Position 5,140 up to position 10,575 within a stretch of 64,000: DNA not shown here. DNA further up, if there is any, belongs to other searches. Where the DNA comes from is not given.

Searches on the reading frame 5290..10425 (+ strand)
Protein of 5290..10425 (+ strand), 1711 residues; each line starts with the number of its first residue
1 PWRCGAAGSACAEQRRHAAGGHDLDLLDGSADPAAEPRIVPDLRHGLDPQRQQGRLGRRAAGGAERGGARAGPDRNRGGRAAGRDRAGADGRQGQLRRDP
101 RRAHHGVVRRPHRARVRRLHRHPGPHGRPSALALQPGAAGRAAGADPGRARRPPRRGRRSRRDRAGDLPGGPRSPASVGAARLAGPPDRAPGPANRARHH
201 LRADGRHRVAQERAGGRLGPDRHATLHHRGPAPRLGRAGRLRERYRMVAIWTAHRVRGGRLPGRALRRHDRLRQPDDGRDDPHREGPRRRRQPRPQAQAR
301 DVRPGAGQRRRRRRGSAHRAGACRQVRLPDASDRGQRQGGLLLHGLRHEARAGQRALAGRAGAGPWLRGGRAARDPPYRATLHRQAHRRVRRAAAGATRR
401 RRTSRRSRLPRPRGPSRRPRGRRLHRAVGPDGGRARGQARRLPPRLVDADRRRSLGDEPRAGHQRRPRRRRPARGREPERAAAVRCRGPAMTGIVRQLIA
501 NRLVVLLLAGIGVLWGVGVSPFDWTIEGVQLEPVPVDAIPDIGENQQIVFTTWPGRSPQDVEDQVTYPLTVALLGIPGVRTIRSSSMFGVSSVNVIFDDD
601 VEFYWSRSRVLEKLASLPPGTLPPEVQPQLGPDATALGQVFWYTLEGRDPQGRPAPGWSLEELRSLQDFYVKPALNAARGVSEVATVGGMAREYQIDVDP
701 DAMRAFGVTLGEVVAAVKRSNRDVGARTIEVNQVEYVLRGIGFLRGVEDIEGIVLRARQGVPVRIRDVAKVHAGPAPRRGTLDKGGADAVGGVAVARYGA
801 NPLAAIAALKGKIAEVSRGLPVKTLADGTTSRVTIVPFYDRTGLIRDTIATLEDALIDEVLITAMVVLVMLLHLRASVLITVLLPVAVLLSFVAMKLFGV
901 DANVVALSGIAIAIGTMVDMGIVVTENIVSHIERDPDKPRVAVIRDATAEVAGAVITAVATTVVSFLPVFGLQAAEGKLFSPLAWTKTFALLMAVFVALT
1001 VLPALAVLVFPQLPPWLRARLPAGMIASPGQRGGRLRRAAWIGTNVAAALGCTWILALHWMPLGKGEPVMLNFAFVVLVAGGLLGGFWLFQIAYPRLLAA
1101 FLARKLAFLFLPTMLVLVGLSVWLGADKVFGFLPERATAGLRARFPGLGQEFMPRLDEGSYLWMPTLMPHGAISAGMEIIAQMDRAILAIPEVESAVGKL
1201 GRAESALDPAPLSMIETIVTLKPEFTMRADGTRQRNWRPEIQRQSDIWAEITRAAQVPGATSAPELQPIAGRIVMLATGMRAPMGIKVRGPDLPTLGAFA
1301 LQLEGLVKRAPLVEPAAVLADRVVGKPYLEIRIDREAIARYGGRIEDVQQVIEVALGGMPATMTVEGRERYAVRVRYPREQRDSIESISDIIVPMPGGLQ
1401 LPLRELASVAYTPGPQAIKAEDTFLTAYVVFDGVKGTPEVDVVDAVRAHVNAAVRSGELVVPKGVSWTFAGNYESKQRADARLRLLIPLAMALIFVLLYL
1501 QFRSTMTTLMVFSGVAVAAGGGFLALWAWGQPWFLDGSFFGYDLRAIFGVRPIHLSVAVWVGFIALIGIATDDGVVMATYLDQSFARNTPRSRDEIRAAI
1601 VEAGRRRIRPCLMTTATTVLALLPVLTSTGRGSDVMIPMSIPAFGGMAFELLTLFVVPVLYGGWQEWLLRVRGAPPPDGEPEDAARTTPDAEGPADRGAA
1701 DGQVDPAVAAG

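Call 53: search_protein_families(library=pfam, proteins=[window:5290-10425:+], max_evalue=0.00001)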
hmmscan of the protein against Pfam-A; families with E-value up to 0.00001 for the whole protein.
window:5290-10425:+ (1711 aa): 2 families
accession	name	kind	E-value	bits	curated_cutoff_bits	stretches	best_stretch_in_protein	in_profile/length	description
PF00873.25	ACR_tran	-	9.3e-178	593.5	28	3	532-1009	28-489/1021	AcrB/AcrD/AcrF family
PF03176.21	MMPL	-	1.2e-09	38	20.5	0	852-1009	142-302/333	MMPL family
